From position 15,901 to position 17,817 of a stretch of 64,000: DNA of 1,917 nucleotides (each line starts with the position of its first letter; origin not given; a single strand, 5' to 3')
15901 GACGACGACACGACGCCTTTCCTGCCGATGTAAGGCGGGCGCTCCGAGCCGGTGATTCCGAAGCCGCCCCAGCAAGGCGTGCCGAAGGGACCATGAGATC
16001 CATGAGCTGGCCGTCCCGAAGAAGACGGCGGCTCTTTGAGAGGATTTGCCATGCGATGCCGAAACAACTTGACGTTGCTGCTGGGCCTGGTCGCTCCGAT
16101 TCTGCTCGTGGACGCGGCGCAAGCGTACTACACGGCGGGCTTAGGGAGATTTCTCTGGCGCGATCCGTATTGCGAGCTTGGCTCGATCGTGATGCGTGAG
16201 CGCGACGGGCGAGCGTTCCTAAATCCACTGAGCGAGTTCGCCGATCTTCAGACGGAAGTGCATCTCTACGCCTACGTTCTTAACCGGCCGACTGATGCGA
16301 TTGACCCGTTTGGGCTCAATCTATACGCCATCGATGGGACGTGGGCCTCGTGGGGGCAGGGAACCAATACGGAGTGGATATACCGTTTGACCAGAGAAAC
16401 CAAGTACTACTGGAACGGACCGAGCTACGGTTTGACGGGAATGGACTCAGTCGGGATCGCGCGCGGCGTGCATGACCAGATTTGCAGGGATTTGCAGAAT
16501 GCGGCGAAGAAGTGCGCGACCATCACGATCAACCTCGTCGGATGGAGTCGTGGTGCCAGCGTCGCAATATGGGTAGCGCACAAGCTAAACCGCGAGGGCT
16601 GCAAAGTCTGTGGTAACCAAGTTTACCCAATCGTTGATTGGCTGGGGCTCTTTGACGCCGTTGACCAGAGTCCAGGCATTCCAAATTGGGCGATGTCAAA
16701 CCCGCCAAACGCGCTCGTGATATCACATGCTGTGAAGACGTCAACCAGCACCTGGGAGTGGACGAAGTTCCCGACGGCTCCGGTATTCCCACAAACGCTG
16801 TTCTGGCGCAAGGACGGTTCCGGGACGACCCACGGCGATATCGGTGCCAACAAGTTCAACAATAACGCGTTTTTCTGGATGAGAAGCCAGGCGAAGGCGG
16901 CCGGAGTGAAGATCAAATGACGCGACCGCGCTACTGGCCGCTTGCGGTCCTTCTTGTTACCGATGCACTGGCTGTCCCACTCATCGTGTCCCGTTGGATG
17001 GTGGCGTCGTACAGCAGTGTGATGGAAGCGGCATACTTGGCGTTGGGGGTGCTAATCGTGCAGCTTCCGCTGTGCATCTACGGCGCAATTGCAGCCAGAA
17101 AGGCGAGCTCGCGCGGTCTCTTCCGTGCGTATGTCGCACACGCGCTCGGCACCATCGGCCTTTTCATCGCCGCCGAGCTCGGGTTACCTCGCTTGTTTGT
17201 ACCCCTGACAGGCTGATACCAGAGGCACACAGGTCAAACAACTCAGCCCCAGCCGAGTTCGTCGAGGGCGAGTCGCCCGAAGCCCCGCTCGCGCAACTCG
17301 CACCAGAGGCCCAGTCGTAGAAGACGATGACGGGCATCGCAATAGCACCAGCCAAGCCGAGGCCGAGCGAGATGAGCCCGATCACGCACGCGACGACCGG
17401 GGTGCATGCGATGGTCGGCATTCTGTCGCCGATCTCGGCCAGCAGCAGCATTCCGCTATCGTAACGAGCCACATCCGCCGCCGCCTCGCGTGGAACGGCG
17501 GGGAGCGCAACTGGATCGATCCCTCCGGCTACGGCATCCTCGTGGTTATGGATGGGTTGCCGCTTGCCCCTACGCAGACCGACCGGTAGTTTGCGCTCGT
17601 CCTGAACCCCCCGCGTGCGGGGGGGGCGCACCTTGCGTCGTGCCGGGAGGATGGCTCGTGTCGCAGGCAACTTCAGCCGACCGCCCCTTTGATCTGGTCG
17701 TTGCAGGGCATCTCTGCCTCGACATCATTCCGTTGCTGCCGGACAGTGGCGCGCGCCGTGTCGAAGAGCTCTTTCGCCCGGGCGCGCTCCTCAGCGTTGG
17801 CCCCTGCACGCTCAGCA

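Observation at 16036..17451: Low-GC island encoding a standalone signal-peptide / Rhs-core-end / DUF2235-like lipase toxin with an overlapping small membrane gene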

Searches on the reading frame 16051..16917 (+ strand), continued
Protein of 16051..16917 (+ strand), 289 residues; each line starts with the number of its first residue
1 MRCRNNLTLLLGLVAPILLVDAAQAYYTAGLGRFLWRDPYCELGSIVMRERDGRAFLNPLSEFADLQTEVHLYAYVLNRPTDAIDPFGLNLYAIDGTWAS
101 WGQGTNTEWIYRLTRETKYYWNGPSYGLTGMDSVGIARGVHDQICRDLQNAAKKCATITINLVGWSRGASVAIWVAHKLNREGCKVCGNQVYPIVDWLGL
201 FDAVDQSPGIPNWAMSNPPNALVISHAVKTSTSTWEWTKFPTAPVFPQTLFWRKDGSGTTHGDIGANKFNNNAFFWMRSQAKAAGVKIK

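Call 36: fold_search(model_id=the predicted structure, library=pdb)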
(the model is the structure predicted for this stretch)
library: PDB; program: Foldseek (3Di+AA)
matches with E <= 10: 1016; with E <= 0.001: 4
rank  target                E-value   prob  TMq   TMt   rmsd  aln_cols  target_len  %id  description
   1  4o5p_A                4.2e-05  1.00  0.42  0.18   8.8       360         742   12  Crystal structure of an uncharacterized protein from Pseudomonas aeruginosa (released 2014-08-13)
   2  4m0m                  4.5e-05  1.00  0.33  0.14   6.5       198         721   15  The crystal structure of a functionally unknown protein lpg2422 from Legionella pneumophila subsp. pneumophila str. Phil (released 2013-08-21)
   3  4o5p_B                1.1e-04  1.00  0.38  0.17   9.8       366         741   12  Crystal structure of an uncharacterized protein from Pseudomonas aeruginosa (released 2014-08-13)
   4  9j3f                  7.5e-04  1.00  0.45  0.21   7.6       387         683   12  The structure of phospholipase TleB (released 2025-08-06)
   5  2axe                  1.1e-03  0.96  0.29  0.38  10.9       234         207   12  IODINATED COMPLEX OF ACETYL XYLAN ESTERASE AT 1.80 ANGSTROMS (released 1999-05-18)
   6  1qoz_A                1.8e-03  0.96  0.30  0.38  10.0       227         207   12  Catalytic core domain of acetyl xylan esterase from Trichoderma reesei (released 2000-11-24)
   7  1qoz_B                3.8e-03  0.92  0.31  0.39   9.9       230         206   12  Catalytic core domain of acetyl xylan esterase from Trichoderma reesei (released 2000-11-24)
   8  2qjw_C                4.1e-03  0.97  0.32  0.48   7.5       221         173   14  CRYSTAL STRUCTURE OF A PUTATIVE HYDROLASE OF THE ALPHA/BETA SUPERFAMILY (XCC1541) FROM XANTHOMONAS CAMPESTRIS PV. CAMP (released 2007-07-24)
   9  2qjw_A                4.9e-03  0.96  0.32  0.47   7.6       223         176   14  CRYSTAL STRUCTURE OF A PUTATIVE HYDROLASE OF THE ALPHA/BETA SUPERFAMILY (XCC1541) FROM XANTHOMONAS CAMPESTRIS PV. CAMP (released 2007-07-24)
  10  1bs9                  7.1e-03  0.72  0.27  0.34  11.1       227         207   12  ACETYLXYLAN ESTERASE FROM P. PURPUROGENUM REFINED AT 1.10 ANGSTROMS (released 1999-05-18)
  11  5w95_A                1.3e-02  0.85  0.25  0.27   8.0       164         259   13  Mtb Rv3802c with PEG bound (released 2017-12-27)
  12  2h7x_A                1.4e-02  0.85  0.35  0.36   8.6       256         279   13  Pikromycin Thioesterase adduct with reduced triketide affinity label (released 2006-09-19)
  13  1mn6_B                1.4e-02  0.72  0.32  0.33   7.7       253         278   13  Thioesterase Domain from Picromycin Polyketide Synthase, pH 7.6 (released 2003-02-04)
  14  2czq_A                1.5e-02  0.94  0.36  0.47   8.2       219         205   12  A novel cutinase-like protein from Cryptococcus sp. (released 2006-07-14)
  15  9cel_D                1.7e-02  0.66  0.30  0.33   8.5       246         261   12  Juvenimicin Thioesterase (released 2024-09-18)
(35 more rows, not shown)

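Call 43: find_related_loci(query=A1, collection=genome_contigs, flank=10000)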
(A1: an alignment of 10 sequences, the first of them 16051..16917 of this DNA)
Query A1 (289 aa) in genome_contigs; peptide patterns used: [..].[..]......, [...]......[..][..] (x = any residue, [..] = any of these).
353 stretches matched a pattern; 13 encode a relative of the query (tblastn E <= 1e-3); 13 distinct loci.
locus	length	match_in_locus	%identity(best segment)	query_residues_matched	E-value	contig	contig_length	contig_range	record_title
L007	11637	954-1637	40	32-289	8e-46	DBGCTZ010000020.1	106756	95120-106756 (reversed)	MAG TPA_asm: Akkermansia sp. isolate MAG11749 contig20, whole genome shotgun sequence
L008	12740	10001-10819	38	27-289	1e-43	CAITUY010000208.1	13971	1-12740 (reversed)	uncultured bacterium isolate AlinenLipids_bin-7679 genome assembly, contig: bin-7679:208/250, whole genome shotgun seque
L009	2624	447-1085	42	70-289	4e-39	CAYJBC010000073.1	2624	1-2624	MAG TPA_asm: uncultured Muribaculaceae bacterium isolate ERP123703_co1_167 genome assembly, contig: NODE_39305_length_26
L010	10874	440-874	48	143-288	2e-38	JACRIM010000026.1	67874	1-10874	MAG: Planctomycetota bacterium isolate NC_groundwater_1803_Pr3_B-0.1um_60_64 SR-2_scaffold_141_1179308, whole genome sho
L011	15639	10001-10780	33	31-286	2e-32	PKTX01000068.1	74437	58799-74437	MAG: Desulfobulbaceae bacterium isolate BM506 sc_189, whole genome shotgun sequence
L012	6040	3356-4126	34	31-288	2e-31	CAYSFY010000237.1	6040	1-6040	MAG TPA_asm: uncultured Desulfobulbia bacterium isolate binchicken_co266_32 genome assembly, contig: NODE_29994_length_6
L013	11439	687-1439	35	58-289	8e-30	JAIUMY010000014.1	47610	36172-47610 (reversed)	MAG: Opitutales bacterium isolate PBR18_bin56 bin56.contig0013, whole genome shotgun sequence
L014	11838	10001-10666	34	71-288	2e-28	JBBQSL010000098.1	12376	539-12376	MAG: Kiritimatiellales bacterium isolate Co_metawrap_1747 Cmw_1747_k141_7089448_length_12376_cov_9.9971, whole genome sh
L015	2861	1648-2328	32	83-286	7e-22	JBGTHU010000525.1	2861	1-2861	MAG: Mariniblastus sp. isolate JTS-RE247 k141_11265786, whole genome shotgun sequence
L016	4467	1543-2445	28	2-288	8e-21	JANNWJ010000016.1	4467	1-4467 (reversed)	MAG: Pirellulaceae bacterium isolate VAR_34_metabat_387 VAR_34_k141_1029521, whole genome shotgun sequence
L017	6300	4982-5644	36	85-288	2e-18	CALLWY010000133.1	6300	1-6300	MAG TPA_asm: uncultured Planctomicrobium sp. isolate SRR4028130_bin.12_CONCOCT_v1.1_MAG genome assembly, contig: ERZ7950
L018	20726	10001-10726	32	26-265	6e-16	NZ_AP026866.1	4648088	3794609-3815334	Oceaniferula spumae strain NT6N chromosome, complete genome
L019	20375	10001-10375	32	160-286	2e-8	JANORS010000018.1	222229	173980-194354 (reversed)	MAG: Acidobacteriota bacterium isolate VAR_4_metabat_151 VAR_4_k141_78324, whole genome shotgun sequence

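Call 52: find_encoding_contigs(protein=P0099, flank=8000, max_places=3)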
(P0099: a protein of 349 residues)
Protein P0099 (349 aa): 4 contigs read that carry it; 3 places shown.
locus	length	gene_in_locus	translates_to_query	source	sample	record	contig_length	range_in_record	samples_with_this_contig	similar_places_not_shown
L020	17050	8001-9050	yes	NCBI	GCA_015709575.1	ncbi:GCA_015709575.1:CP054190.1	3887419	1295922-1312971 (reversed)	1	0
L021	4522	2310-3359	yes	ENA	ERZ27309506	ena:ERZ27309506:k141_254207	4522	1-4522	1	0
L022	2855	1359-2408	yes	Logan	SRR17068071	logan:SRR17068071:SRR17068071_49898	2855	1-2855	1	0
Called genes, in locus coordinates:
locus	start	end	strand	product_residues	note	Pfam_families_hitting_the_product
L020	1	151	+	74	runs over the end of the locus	-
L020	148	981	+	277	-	PF01609:DDE_Tnp_1 (weak)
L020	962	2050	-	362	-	PF01381:HTH_3, PF06114:Peptidase_M78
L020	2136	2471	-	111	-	-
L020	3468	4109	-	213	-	PF25023:TEN_YD-shell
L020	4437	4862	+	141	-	PF05598:DUF772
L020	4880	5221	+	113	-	-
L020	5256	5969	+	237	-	-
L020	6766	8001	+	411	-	-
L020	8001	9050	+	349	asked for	PF09994:T6SS_Tle1-like_cat (weak)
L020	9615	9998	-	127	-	PF02661:Fic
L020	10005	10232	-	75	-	-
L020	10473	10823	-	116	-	PF05066:HARE-HTH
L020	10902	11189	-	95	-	-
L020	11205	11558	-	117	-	PF24726:DUF7678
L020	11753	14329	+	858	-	PF25023:TEN_YD-shell (faint), PF05593:RHS_repeat (weak)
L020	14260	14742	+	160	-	-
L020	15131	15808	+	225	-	PF25023:TEN_YD-shell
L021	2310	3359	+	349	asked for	PF09994:T6SS_Tle1-like_cat (weak)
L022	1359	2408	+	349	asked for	PF09994:T6SS_Tle1-like_cat (weak)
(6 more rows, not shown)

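Call 53: find_encoding_contigs(protein=P0015, flank=8000, max_places=3)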
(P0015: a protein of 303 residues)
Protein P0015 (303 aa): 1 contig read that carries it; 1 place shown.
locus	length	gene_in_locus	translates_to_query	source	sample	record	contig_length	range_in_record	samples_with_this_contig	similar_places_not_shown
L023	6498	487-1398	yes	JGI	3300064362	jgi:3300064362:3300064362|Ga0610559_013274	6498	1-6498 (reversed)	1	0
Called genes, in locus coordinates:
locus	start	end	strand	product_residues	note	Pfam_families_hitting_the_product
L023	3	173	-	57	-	?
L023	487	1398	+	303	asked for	-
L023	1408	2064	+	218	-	-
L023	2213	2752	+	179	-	-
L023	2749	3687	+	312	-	PF01464:SLT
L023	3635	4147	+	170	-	-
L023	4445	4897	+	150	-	-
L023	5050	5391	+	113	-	-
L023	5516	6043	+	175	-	-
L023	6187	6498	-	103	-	?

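Call 62: find_related_loci(query=A1, collection=metagenome_contigs, flank=6000)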
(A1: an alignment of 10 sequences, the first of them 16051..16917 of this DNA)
Query A1 (289 aa) in metagenome_contigs; peptide patterns used: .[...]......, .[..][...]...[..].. (x = any residue, [..] = any of these).
309 stretches matched a pattern; 45 encode a relative of the query (tblastn E <= 1e-3); 45 distinct loci.
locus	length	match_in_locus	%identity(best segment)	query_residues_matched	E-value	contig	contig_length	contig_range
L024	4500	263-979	54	26-288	2e-85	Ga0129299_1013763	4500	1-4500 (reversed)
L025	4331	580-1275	40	27-286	2e-51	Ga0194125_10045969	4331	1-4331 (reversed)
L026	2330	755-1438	41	32-289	3e-47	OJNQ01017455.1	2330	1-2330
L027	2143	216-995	39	19-286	2e-46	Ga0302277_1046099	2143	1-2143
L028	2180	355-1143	40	22-288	2e-46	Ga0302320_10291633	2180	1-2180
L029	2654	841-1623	40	19-286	2e-46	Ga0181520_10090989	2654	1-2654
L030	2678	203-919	39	26-286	8e-46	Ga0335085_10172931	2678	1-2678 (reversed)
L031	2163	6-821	40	6-286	4e-45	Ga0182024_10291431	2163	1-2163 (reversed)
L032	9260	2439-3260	37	27-289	3e-44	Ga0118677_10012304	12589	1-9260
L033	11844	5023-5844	37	27-289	3e-44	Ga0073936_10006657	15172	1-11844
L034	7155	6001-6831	37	27-289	2e-43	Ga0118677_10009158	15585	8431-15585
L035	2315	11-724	39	26-289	4e-42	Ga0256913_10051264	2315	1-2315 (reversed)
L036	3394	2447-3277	35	27-289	3e-40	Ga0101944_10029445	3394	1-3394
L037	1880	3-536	43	105-286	1e-39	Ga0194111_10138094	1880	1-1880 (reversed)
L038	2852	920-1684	37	26-288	2e-37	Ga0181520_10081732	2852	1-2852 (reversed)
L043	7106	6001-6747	35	23-286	3e-33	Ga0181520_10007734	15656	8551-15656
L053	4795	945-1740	41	17-286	1e-35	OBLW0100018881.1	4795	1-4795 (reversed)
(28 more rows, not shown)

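Call 65: search_protein_families(library=pfam, proteins=[L043:1433-2146:+, L043:2137-2478:+, L043:2616-3293:+, L043:3315-4073:+, L043:4419-5297:+, L043:5198-5554:+, L043:5938-6753:+, L043:6689-7009:+, L043:598-1227:+, L043:4127-4426:+], max_evalue=0.1)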
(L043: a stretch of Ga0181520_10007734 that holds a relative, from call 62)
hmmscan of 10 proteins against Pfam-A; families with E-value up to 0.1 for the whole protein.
L043:1433-2146:+ (238 aa): 1 family
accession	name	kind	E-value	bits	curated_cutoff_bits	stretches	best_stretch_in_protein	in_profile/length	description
PF17780.6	OCRE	-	0.079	13.4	24.7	0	22-37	27-42/52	OCRE domain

L043:2137-2478:+ (114 aa): 6 families
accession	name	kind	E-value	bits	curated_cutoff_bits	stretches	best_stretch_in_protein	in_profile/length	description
PF11982.13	DUF3483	-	0.034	14.3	31.5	1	18-110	67-147/215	Domain of unknown function (DUF3483)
PF11992.13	TgpA_N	-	0.039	13.4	30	1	51-111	122-182/333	TgpA N-terminal domain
PF10204.14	DuoxA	-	0.052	13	23.3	0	23-70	210-256/279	Dual oxidase maturation factor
PF15420.11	Abhydrolase_9_N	-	0.072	13.5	27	1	14-108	50-147/208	Alpha/beta-hydrolase family N-terminus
PF06081.17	ArAE_1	-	0.077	13.5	22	1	40-72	106-138/141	Aromatic acid exporter family member 1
PF07332.16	Phage_holin_3_6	-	0.082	13.4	28.4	0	73-110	23-60/116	Putative Actinobacterial Holin-X, holin superfamily III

L043:2616-3293:+ (226 aa): 1 family
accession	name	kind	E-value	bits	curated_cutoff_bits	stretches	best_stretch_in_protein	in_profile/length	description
PF08241.18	Methyltransf_11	-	0.021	15.9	21.2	1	119-187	26-92/95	Methyltransferase domain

L043:3315-4073:+ (253 aa): 0 families

L043:4419-5297:+ (293 aa): 0 families

L043:5198-5554:+ (119 aa): 0 families

L043:5938-6753:+ (272 aa): 1 family
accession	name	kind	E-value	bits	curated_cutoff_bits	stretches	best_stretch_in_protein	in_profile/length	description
PF09994.14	T6SS_Tle1-like_cat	-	0.0014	18.4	27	0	97-164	65-126/287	T6SS, Phospholipase effector Tle1-like, catalytic domain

L043:6689-7009:+ (107 aa): 0 families

L043:598-1227:+ (210 aa): 0 families

L043:4127-4426:+ (100 aa): 0 families

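Call 66: search_protein_families(library=ncbifam, proteins=[L043:1433-2146:+, L043:2616-3293:+, L043:4419-5297:+, L043:5938-6753:+, P0099, P0008, P0015], max_evalue=0.1)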
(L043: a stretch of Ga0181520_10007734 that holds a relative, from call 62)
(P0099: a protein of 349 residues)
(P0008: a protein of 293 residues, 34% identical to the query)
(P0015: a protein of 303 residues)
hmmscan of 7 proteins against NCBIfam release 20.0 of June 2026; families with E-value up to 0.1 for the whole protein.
L043:1433-2146:+ (238 aa): 1 family
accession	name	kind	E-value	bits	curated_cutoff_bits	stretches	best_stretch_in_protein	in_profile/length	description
TIGR03696.1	Rhs_assc_core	domain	4.4e-09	36.7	32.5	1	25-64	37-76/76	RHS repeat-associated core domain-containing protein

L043:2616-3293:+ (226 aa): 2 families
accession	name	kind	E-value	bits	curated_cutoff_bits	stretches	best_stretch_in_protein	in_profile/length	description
TIGR03696.1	Rhs_assc_core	domain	2.5e-10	40.7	32.5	1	25-64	37-76/76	RHS repeat-associated core domain-containing protein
NF041261.1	RHS_core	equivalog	0.0021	15.9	2000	1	22-64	1220-1261/1261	RHS element core protein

L043:4419-5297:+ (293 aa): 2 families
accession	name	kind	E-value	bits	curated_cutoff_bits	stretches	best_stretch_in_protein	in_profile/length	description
TIGR03696.1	Rhs_assc_core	domain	3.8e-09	36.9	32.5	1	33-80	37-75/76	RHS repeat-associated core domain-containing protein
NF041742.1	WGxxGxxG_fam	subfamily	0.052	14.1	35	0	9-161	1-56/69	WGxxGxxG family protein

L043:5938-6753:+ (272 aa): 1 family
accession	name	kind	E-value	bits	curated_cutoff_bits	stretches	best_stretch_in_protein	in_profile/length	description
TIGR03696.1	Rhs_assc_core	domain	1.5e-09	38.2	32.5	1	25-64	37-76/76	RHS repeat-associated core domain-containing protein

P0099 (349 aa): 1 family
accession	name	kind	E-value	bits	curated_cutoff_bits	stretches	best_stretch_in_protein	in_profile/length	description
TIGR03696.1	Rhs_assc_core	domain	9.8e-09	35.6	32.5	1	41-80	37-76/76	RHS repeat-associated core domain-containing protein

P0008 (293 aa): 1 family
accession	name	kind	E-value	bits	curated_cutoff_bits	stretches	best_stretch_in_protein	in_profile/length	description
TIGR03696.1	Rhs_assc_core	domain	1.2e-09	38.5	32.5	1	34-73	37-76/76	RHS repeat-associated core domain-containing protein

P0015 (303 aa): 1 family
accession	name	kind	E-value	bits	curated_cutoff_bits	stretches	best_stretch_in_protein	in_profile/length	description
TIGR03696.1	Rhs_assc_core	domain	2.1e-06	28.1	32.5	1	41-98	37-75/76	RHS repeat-associated core domain-containing protein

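Call 105: search_protein_families(library=pfam, proteins=[P0012, L008:4238-10819:+, L014:4589-10672:+, L011:1271-10786:+], max_evalue=0.001)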
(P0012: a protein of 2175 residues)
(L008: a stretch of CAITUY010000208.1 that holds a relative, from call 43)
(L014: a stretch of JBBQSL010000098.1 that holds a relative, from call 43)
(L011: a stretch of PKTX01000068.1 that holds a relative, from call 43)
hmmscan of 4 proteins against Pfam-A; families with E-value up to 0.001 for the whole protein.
P0012 (2175 aa): 1 family
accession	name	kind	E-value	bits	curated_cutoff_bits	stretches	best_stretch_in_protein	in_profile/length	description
PF05593.20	RHS_repeat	-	8.3e-37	125.3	22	4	1593-1622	1-30/38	RHS Repeat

L008:4238-10819:+ (2194 aa): 1 family
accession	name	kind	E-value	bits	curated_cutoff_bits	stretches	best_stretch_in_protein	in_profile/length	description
PF05593.20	RHS_repeat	-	9.5e-37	125.1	22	4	1612-1641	1-30/38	RHS Repeat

L014:4589-10672:+ (2028 aa): 3 families
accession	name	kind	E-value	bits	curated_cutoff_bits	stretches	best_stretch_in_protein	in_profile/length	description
PF05593.20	RHS_repeat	-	1.6e-70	232.8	22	4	1489-1521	1-33/38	RHS Repeat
PF20148.4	DUF6531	-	2.1e-13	50.8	24.1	1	682-737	2-56/74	Domain of unknown function (DUF6531)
PF00975.26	Thioesterase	-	7.3e-05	23.5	26.4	1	1907-1941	68-102/226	Thioesterase domain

L011:1271-10786:+ (3172 aa): 4 families
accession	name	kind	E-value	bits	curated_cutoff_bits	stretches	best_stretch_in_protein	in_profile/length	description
PF05593.20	RHS_repeat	-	4.1e-24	84.9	22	0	1944-1965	9-30/38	RHS Repeat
PF01841.26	Transglut_core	-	1.2e-10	42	23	1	221-354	19-107/108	Transglutaminase-like superfamily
PF02369.22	Big_1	-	2.2e-08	34.5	34.9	1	842-895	20-67/93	Bacterial Ig-like domain (group 1)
PF09994.14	T6SS_Tle1-like_cat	-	4.2e-07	30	27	1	2950-3055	7-122/287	T6SS, Phospholipase effector Tle1-like, catalytic domain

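Call 110: search_protein_families(library=pfam, proteins=[L023:2794-3684:+, L053:2197-3120:+], max_evalue=0.01)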
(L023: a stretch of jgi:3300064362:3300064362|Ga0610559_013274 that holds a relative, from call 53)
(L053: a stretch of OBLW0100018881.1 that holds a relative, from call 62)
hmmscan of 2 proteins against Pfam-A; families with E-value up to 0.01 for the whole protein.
L023:2794-3684:+ (297 aa): 1 family
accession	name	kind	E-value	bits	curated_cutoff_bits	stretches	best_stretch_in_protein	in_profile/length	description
PF01464.25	SLT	-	1.4e-10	41.2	21.3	1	153-274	12-109/117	Transglycosylase SLT domain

L053:2197-3120:+ (308 aa): 0 families

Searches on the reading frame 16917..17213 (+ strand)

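Call 3: search_protein_families(library=pfam, proteins=[window:16917-17213:+], max_evalue=1)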
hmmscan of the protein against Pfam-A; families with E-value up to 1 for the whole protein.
window:16917-17213:+ (99 aa): 3 families
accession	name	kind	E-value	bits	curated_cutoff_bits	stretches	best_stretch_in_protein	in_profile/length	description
PF11226.13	DUF3022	-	0.033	14.8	30.6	1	13-80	20-86/105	Protein of unknown function (DUF3022)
PF10292.15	7TM_GPCR_Srab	-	0.078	12.3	21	1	12-60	107-155/324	Serpentine type 7TM GPCR receptor class ab chemoreceptor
PF05241.17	EBP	-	0.097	13.5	25.7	1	46-85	31-71/113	EXPERA (EXPanded EBP superfamily)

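Call 4: search_protein_families(library=ncbifam, proteins=[window:16917-17213:+], max_evalue=1)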
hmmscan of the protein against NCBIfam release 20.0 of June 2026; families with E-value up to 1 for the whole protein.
window:16917-17213:+ (99 aa): 1 family
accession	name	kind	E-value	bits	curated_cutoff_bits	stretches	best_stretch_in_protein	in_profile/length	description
NF040817.1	GdhA_Arch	equivalog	0.14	11.3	750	1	24-78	152-204/419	glutamate dehydrogenase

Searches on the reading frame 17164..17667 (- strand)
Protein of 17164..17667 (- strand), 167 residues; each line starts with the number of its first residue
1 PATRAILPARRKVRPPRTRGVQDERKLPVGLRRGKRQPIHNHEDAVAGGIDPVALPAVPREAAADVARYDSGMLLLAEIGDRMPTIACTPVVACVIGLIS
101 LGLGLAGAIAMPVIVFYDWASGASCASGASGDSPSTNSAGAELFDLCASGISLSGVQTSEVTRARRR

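Call 3: search_protein_families(library=pfam, proteins=[window:17164-17667:-], max_evalue=1)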
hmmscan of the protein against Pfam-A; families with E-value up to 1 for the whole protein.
window:17164-17667:- (167 aa): 0 families

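Call 4: search_protein_families(library=ncbifam, proteins=[window:17164-17667:-], max_evalue=1)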
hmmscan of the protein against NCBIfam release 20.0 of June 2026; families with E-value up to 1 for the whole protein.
window:17164-17667:- (167 aa): 0 families
